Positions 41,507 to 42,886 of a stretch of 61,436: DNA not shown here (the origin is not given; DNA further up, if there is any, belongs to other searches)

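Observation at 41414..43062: Compact radical-SAM RiPP cassette with an unannotated 38-aa precursor (PqqD-like, rSAM, peptide)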

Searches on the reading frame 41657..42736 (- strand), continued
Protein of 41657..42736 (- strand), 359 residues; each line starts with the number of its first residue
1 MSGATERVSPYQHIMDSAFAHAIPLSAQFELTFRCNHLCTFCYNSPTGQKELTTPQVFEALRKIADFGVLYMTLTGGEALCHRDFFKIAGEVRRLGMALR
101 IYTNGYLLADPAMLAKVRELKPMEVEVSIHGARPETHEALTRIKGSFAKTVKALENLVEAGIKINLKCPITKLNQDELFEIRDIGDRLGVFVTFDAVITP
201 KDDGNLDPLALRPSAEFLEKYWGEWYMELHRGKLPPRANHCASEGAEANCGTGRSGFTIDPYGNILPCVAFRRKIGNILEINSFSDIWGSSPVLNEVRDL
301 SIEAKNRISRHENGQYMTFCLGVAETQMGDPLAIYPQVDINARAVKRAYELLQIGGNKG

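Call 20: find_encoding_contigs(protein=P0061, flank=10000, max_places=1)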
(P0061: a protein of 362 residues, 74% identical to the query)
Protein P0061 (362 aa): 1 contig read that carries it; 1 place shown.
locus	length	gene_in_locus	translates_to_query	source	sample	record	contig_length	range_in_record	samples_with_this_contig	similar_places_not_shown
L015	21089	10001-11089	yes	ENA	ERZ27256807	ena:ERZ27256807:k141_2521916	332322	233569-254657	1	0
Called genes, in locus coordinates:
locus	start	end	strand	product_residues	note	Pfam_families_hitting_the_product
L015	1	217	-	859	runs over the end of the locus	PF00912:Transgly, PF17092:PCB_OB (weak), PF00905:Transpeptidase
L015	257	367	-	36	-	-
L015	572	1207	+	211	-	-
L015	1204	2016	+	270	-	PF08843:AbiEii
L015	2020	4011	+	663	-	PF00270:DEAD (weak), PF04851:ResIII, PF17757:UvrB_inter, PF27431:UvrB_3rd, PF00271:Helicase_C, PF12344:UvrB, PF02151:UVR (weak)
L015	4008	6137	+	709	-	PF09586:YfhO (weak)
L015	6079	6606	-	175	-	-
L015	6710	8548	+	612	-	PF01541:GIY-YIG, PF27096:UvrC_M, PF02151:UVR (weak), PF22920:UvrC_RNaseH, PF08459:UvrC_RNaseH_dom, PF12826:HHH_2 (faint), PF14520:HHH_5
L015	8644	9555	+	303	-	PF12146:Hydrolase_4 (weak), PF12697:Abhydrolase_6 (weak)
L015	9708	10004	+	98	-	PF05402:PqqD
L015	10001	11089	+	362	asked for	PF04055:Radical_SAM, PF13186:SPASM (weak)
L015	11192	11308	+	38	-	-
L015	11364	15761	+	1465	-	PF08126:Propeptide_C25, PF01364:Peptidase_C25, PF00041:fn3 (weak)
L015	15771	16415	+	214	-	PF04542:Sigma70_r2, PF07638:Sigma70_ECF (weak), PF08281:Sigma70_r4_2, PF00196:GerE (weak), PF04545:Sigma70_r4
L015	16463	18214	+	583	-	PF07719:TPR_2 (faint), PF13428:TPR_14 (faint), PF13431:TPR_17 (faint), PF14559:TPR_19 (faint), PF23914:TPR_CcmH_CycH (faint)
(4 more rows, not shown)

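Call 21: find_encoding_contigs(protein=P0092, flank=10000, max_places=1)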
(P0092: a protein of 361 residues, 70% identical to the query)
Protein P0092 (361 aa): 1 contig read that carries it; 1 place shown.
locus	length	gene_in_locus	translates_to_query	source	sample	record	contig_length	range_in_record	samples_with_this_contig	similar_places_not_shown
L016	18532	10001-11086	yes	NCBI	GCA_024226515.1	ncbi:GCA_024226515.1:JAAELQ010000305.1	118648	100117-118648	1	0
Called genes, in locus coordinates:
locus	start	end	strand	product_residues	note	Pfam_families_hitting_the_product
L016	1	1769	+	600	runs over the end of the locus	PF01541:GIY-YIG, PF27096:UvrC_M, PF22920:UvrC_RNaseH, PF08459:UvrC_RNaseH_dom, PF14520:HHH_5 (weak)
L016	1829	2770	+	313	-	PF12146:Hydrolase_4, PF12697:Abhydrolase_6 (weak)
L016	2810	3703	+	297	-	PF00348:polyprenyl_synt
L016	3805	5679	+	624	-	PF00884:Sulfatase, PF01663:Phosphodiest (faint)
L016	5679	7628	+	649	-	PF00884:Sulfatase, PF01663:Phosphodiest, PF16347:SGSH_C, PF14559:TPR_19 (faint)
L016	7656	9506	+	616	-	-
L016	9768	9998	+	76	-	PF05402:PqqD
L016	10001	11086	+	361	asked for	PF04055:Radical_SAM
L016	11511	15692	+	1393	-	PF08126:Propeptide_C25 (weak), PF01364:Peptidase_C25, PF00041:fn3 (weak)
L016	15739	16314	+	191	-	PF04542:Sigma70_r2, PF08281:Sigma70_r4_2, PF00196:GerE (weak), PF04545:Sigma70_r4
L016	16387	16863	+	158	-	-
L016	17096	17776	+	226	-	-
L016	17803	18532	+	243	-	?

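Call 22: search_solved_structures(query=window:41657-42736:-, max_evalue=0.001, show_alignments=3)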
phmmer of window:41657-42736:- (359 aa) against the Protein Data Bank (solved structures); distinct sequences matched with E-value up to 0.001: 5.
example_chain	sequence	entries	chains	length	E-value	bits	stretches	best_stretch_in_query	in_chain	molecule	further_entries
6efn_A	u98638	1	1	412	7.4e-18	67.8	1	15-196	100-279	Sporulation killing factor maturation protein SkfB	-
6c8v_A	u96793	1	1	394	2.6e-10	43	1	24-296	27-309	Coenzyme PQQ synthesis protein E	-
7voc_C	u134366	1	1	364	2.6e-09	39.7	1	35-183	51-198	Cytosylglucuronate decarboxylase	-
7vob_C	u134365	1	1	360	3e-09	39.5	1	34-182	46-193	Cytosylglucuronate decarboxylase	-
5v1q_A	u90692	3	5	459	0.00073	21.8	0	23-183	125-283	Radical SAM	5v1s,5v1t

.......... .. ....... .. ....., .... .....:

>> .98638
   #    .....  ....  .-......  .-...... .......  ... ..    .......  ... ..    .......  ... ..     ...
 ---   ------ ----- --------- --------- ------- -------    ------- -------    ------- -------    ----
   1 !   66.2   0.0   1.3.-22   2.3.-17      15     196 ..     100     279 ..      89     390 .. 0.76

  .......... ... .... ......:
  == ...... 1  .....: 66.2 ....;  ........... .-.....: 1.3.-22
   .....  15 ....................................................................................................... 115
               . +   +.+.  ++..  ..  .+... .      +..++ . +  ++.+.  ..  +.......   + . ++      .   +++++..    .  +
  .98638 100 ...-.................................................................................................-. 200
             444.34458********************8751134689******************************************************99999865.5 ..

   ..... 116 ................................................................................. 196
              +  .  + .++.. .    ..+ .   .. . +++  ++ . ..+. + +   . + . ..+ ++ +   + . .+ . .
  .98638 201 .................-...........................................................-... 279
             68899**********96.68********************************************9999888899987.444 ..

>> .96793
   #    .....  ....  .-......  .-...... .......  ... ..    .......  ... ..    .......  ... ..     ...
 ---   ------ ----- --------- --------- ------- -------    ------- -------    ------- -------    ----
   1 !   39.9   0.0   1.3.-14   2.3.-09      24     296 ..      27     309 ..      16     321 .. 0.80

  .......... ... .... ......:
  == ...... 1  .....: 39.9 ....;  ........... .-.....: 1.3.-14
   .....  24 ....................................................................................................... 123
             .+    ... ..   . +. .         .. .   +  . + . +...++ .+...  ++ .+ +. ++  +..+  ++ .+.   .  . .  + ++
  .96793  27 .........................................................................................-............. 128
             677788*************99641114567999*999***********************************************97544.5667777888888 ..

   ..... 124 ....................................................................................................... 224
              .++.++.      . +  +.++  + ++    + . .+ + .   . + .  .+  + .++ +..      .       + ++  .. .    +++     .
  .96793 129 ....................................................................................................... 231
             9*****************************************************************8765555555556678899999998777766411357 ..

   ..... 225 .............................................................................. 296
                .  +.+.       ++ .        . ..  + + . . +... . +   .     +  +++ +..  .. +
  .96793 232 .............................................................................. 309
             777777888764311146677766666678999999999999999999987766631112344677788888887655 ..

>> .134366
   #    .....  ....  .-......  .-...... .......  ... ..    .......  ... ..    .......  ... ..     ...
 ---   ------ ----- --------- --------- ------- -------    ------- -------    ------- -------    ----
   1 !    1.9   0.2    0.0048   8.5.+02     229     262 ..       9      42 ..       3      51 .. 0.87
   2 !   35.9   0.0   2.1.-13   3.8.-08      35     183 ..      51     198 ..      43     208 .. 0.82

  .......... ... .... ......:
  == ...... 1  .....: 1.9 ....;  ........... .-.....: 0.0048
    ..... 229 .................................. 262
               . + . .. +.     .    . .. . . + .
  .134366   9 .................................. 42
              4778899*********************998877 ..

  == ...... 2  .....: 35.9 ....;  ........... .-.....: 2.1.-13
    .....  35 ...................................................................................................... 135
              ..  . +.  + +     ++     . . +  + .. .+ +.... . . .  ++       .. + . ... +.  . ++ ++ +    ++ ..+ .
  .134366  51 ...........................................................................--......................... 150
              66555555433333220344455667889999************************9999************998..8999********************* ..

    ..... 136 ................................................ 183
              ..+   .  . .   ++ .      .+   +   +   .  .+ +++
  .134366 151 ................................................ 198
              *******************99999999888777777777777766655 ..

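Call 38: search_protein_representatives(protein=window:41657-42736:-)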
Query: 359 residues. Proteins with E-value up to 0.001 (for the whole library): 33355; up to 1e-10: 10065; up to 1e-30: 803. The best 150 are listed.
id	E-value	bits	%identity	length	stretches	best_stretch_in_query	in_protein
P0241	2.0e-110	385.6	69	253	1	115-357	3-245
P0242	5.1e-88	311.8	44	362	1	8-353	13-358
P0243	3.9e-86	305.7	41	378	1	9-350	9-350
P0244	1.7e-82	293.6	41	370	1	9-352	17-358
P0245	5.9e-80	285.3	43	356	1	16-350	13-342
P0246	6.1e-80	285.3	45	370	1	13-342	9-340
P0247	2.2e-76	273.6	40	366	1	5-345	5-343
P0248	1.1e-64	235.1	38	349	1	21-349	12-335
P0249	9.4e-62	225.4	62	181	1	197-355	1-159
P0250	2.4e-60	220.8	38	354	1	25-339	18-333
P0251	4.7e-60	219.9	73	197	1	107-239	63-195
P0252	3.1e-59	217.2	40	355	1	26-334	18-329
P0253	6.0e-59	216.2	55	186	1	14-191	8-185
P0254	1.6e-58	214.8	36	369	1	6-350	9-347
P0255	2.2e-58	214.3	40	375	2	16-216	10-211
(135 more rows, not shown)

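Call 40: search_protein_families(library=ncbifam, proteins=[P0242, P0243, P0244, P0245, P0246, P0247, P0248, P0250, P0252, P0254], max_evalue=1e-25)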
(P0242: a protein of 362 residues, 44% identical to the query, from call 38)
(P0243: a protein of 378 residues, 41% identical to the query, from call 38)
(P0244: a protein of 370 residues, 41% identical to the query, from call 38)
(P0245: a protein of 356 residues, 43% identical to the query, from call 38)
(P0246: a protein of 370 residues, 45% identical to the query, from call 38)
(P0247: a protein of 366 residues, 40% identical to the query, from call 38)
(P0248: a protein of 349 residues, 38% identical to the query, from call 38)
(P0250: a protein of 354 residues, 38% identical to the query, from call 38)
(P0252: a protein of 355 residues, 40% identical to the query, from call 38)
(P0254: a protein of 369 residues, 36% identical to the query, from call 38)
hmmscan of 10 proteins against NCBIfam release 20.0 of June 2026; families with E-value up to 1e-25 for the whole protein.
P0242 (362 aa): 16 families
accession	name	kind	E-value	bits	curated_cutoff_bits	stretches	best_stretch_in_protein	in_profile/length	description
TIGR04545.1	rSAM_ahbD_hemeb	equivalog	1.1e-38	133.6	500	1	34-208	4-178/339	heme b synthase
TIGR04303.1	GeoRSP_rSAM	equivalog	5.5e-36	124.8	400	1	28-335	3-316/325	GeoRSP system radical SAM/SPASM protein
TIGR03962.1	mycofact_rSAM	equivalog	3.8e-35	121.7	265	1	28-336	10-323/339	mycofactocin radical SAM maturase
TIGR04051.1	rSAM_NirJ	equivalog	2.3e-34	118.9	515.45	1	35-196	7-167/354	heme d1 biosynthesis radical SAM protein NirJ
TIGR04250.1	SCM_rSAM_ScmE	equivalog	7.8e-33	113.8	400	0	31-191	4-164/358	SynChlorMet cassette radical SAM/SPASM protein ScmE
TIGR04055.1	rSAM_NirJ2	equivalog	4.5e-31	108.6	500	0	35-198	5-167/326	putative heme d1 biosynthesis radical SAM protein NirJ2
NF045574.1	sacti_mat_StsB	exception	1.2e-29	103.4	625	1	32-304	98-371/466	StsB family radical SAM/SPASM domain sactipeptide maturase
NF050035.1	rSAM_WgK_link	exception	1e-28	100.4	650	0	29-197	8-176/367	radical SAM/SPASM peptide maturase WgkB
TIGR02668.1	moaA_archaeal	equivalog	1.1e-28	100.1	325.25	1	35-201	15-183/303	GTP 3',8-cyclase MoaA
TIGR04340.1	rSAM_ACGX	hypoth_equivalog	2.1e-28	99.5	400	0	34-219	7-199/341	radical SAM/SPASM domain protein, ACGX system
TIGR02109.1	PQQ_syn_pqqE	equivalog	3.4e-28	98.6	381.35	0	28-194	5-171/358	pyrroloquinoline quinone biosynthesis protein PqqE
TIGR04546.1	rSAM_ahbC_deAc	equivalog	2.4e-27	95.8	650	1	33-195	42-203/390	12,18-didecarboxysiroheme deacetylase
TIGR04054.1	rSAM_NirJ1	equivalog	2.5e-27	95.5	650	1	28-195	35-200/387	putative heme d1 biosynthesis radical SAM protein NirJ1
TIGR04251.1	SCM_rSAM_ScmF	equivalog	3.3e-26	92.5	400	0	33-202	7-180/353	SynChlorMet cassette radical SAM/SPASM protein ScmF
TIGR04053.2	TIGR04053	equivalog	4.2e-26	92.1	395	0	28-198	6-179/366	TIGR04053 family radical SAM/SPASM domain-containing protein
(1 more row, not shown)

P0243 (378 aa): 10 families
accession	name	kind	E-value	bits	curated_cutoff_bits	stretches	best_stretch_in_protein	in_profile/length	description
TIGR03962.1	mycofact_rSAM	equivalog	7.2e-41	140.5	265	1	23-299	10-294/339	mycofactocin radical SAM maturase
TIGR04545.1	rSAM_ahbD_hemeb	equivalog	3.6e-38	131.9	500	1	29-194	4-173/339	heme b synthase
TIGR02109.1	PQQ_syn_pqqE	equivalog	1.4e-32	113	381.35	1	23-181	5-165/358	pyrroloquinoline quinone biosynthesis protein PqqE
TIGR04053.2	TIGR04053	equivalog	3.6e-32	112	395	1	22-190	5-178/366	TIGR04053 family radical SAM/SPASM domain-containing protein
TIGR04250.1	SCM_rSAM_ScmE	equivalog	8.3e-31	107.2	400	0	29-183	7-163/358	SynChlorMet cassette radical SAM/SPASM protein ScmE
TIGR04051.1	rSAM_NirJ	equivalog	1.2e-30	106.7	515.45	0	28-181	5-159/354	heme d1 biosynthesis radical SAM protein NirJ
TIGR04055.1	rSAM_NirJ2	equivalog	1.3e-30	107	500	0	31-191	6-167/326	putative heme d1 biosynthesis radical SAM protein NirJ2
NF045574.1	sacti_mat_StsB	exception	4.4e-30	104.9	625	1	20-297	91-369/466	StsB family radical SAM/SPASM domain sactipeptide maturase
NF050035.1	rSAM_WgK_link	exception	1.9e-27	96.3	650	0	29-189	13-175/367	radical SAM/SPASM peptide maturase WgkB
TIGR04303.1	GeoRSP_rSAM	equivalog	9.9e-26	91.1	400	0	30-180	10-159/325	GeoRSP system radical SAM/SPASM protein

P0244 (370 aa): 6 families
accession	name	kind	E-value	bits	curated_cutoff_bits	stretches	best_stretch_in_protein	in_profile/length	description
TIGR04051.1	rSAM_NirJ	equivalog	4.1e-32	111.5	515.45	1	38-193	7-163/354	heme d1 biosynthesis radical SAM protein NirJ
TIGR04545.1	rSAM_ahbD_hemeb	equivalog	6.3e-30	104.8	500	1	37-199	4-168/339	heme b synthase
TIGR03962.1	mycofact_rSAM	equivalog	2.6e-29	102.4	265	1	34-302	13-291/339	mycofactocin radical SAM maturase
TIGR04055.1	rSAM_NirJ2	equivalog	3.6e-29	102.3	500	1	38-302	5-282/326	putative heme d1 biosynthesis radical SAM protein NirJ2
NF045574.1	sacti_mat_StsB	exception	1.3e-28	100.1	625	1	33-274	96-339/466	StsB family radical SAM/SPASM domain sactipeptide maturase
TIGR04546.1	rSAM_ahbC_deAc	equivalog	3.2e-27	95.3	650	1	28-199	35-206/390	12,18-didecarboxysiroheme deacetylase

P0245 (356 aa): 6 families
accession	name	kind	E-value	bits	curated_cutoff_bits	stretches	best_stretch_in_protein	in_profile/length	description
TIGR04545.1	rSAM_ahbD_hemeb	equivalog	5.8e-36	124.6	500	1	26-200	4-181/339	heme b synthase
TIGR04051.1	rSAM_NirJ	equivalog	1.3e-34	119.7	515.45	1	28-183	8-165/354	heme d1 biosynthesis radical SAM protein NirJ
TIGR03962.1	mycofact_rSAM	equivalog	1.5e-34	119.7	265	1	26-325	16-325/339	mycofactocin radical SAM maturase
NF045574.1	sacti_mat_StsB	exception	6e-33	114.4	625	1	17-294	91-374/466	StsB family radical SAM/SPASM domain sactipeptide maturase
TIGR04055.1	rSAM_NirJ2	equivalog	3.2e-31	109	500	0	28-198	6-178/326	putative heme d1 biosynthesis radical SAM protein NirJ2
TIGR04053.2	TIGR04053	equivalog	2.1e-26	93.1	395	0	27-186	13-178/366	TIGR04053 family radical SAM/SPASM domain-containing protein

P0246 (370 aa): 2 families
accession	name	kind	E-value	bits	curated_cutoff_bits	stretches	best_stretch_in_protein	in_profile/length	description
TIGR03962.1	mycofact_rSAM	equivalog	5.4e-28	98.1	265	1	19-261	10-260/339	mycofactocin radical SAM maturase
NF045574.1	sacti_mat_StsB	exception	3.2e-27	95.5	625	1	23-261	98-339/466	StsB family radical SAM/SPASM domain sactipeptide maturase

P0247 (366 aa): 7 families
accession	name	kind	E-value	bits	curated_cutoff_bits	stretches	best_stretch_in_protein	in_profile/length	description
TIGR03962.1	mycofact_rSAM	equivalog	2e-34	119.3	265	1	22-297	8-294/339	mycofactocin radical SAM maturase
TIGR04545.1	rSAM_ahbD_hemeb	equivalog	2.7e-32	112.6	500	0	29-190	3-166/339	heme b synthase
TIGR04053.2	TIGR04053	equivalog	1.9e-29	103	395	0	24-191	6-178/366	TIGR04053 family radical SAM/SPASM domain-containing protein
TIGR04051.1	rSAM_NirJ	equivalog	7.9e-29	100.7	515.45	0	28-188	4-165/354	heme d1 biosynthesis radical SAM protein NirJ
NF045574.1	sacti_mat_StsB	exception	8.9e-27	94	625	0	26-189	96-259/466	StsB family radical SAM/SPASM domain sactipeptide maturase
TIGR04055.1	rSAM_NirJ2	equivalog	2e-26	93.3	500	0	30-190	4-165/326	putative heme d1 biosynthesis radical SAM protein NirJ2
TIGR02109.1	PQQ_syn_pqqE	equivalog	3.4e-26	92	381.35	0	23-185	4-168/358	pyrroloquinoline quinone biosynthesis protein PqqE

P0248 (349 aa): 11 families
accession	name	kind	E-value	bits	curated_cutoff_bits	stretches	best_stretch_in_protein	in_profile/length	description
TIGR04545.1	rSAM_ahbD_hemeb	equivalog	1.4e-36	126.6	500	1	20-184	4-170/339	heme b synthase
TIGR04051.1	rSAM_NirJ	equivalog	1.3e-35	123.1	515.45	1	21-182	7-170/354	heme d1 biosynthesis radical SAM protein NirJ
TIGR03962.1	mycofact_rSAM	equivalog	2.6e-35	122.2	265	1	8-311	4-308/339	mycofactocin radical SAM maturase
TIGR04250.1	SCM_rSAM_ScmE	equivalog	2.2e-29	102.5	400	0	15-176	2-166/358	SynChlorMet cassette radical SAM/SPASM protein ScmE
NF045574.1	sacti_mat_StsB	exception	2.1e-28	99.4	625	1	22-287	102-372/466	StsB family radical SAM/SPASM domain sactipeptide maturase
NF012164.0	AlbA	equivalog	2.4e-28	98.8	850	1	12-308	109-410/442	subtilosin maturase AlbA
TIGR02109.1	PQQ_syn_pqqE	equivalog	1.4e-27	96.6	381.35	0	13-180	4-174/358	pyrroloquinoline quinone biosynthesis protein PqqE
TIGR04055.1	rSAM_NirJ2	equivalog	3.3e-27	95.9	500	0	22-180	6-166/326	putative heme d1 biosynthesis radical SAM protein NirJ2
TIGR04053.2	TIGR04053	equivalog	3.4e-27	95.7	395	0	13-182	5-180/366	TIGR04053 family radical SAM/SPASM domain-containing protein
NF050035.1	rSAM_WgK_link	exception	3.4e-26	92.1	650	0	14-188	7-184/367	radical SAM/SPASM peptide maturase WgkB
TIGR04303.1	GeoRSP_rSAM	equivalog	6.2e-26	91.7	400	0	20-309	9-306/325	GeoRSP system radical SAM/SPASM protein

P0250 (354 aa): 2 families
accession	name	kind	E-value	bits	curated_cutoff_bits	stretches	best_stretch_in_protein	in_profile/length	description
TIGR04051.1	rSAM_NirJ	equivalog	1.4e-28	99.9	515.45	0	22-181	6-165/354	heme d1 biosynthesis radical SAM protein NirJ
TIGR03962.1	mycofact_rSAM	equivalog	7.8e-26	91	265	0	18-184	12-178/339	mycofactocin radical SAM maturase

P0252 (355 aa): 3 families
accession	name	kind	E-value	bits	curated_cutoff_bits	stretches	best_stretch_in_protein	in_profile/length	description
TIGR04051.1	rSAM_NirJ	equivalog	3.5e-29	101.9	515.45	0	19-182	4-167/354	heme d1 biosynthesis radical SAM protein NirJ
TIGR03962.1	mycofact_rSAM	equivalog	1.3e-27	96.9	265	1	20-294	15-293/339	mycofactocin radical SAM maturase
TIGR04545.1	rSAM_ahbD_hemeb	equivalog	3.1e-26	92.6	500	0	21-183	4-167/339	heme b synthase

P0254 (369 aa): 13 families
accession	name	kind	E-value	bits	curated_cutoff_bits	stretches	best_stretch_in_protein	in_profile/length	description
TIGR03962.1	mycofact_rSAM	equivalog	1e-36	126.8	265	1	26-340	10-335/339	mycofactocin radical SAM maturase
TIGR04545.1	rSAM_ahbD_hemeb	equivalog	1.5e-36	126.6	500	1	32-205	4-180/339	heme b synthase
TIGR04051.1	rSAM_NirJ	equivalog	3.9e-34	118.2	515.45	1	32-201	6-177/354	heme d1 biosynthesis radical SAM protein NirJ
TIGR04340.1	rSAM_ACGX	hypoth_equivalog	7.9e-33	114.1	400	0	33-210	8-192/341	radical SAM/SPASM domain protein, ACGX system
TIGR04053.2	TIGR04053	equivalog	2.1e-32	112.8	395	0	25-196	5-182/366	TIGR04053 family radical SAM/SPASM domain-containing protein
NF045574.1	sacti_mat_StsB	exception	3e-30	105.5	625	1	29-315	97-392/466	StsB family radical SAM/SPASM domain sactipeptide maturase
TIGR04250.1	SCM_rSAM_ScmE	equivalog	7.1e-30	104.1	400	0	27-186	2-164/358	SynChlorMet cassette radical SAM/SPASM protein ScmE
TIGR04055.1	rSAM_NirJ2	equivalog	5.1e-29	101.8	500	0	35-203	7-177/326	putative heme d1 biosynthesis radical SAM protein NirJ2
TIGR02109.1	PQQ_syn_pqqE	equivalog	1.6e-28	99.7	381.35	0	25-196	4-178/358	pyrroloquinoline quinone biosynthesis protein PqqE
NF050035.1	rSAM_WgK_link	exception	7.5e-28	97.6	650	0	25-204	6-188/367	radical SAM/SPASM peptide maturase WgkB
TIGR04251.1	SCM_rSAM_ScmF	equivalog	2.9e-27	96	400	1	29-207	5-189/353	SynChlorMet cassette radical SAM/SPASM protein ScmF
TIGR04054.1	rSAM_NirJ1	equivalog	5e-26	91.2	650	0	30-200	38-210/387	putative heme d1 biosynthesis radical SAM protein NirJ1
TIGR04303.1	GeoRSP_rSAM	equivalog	5.5e-26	91.9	400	0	26-193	3-170/325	GeoRSP system radical SAM/SPASM protein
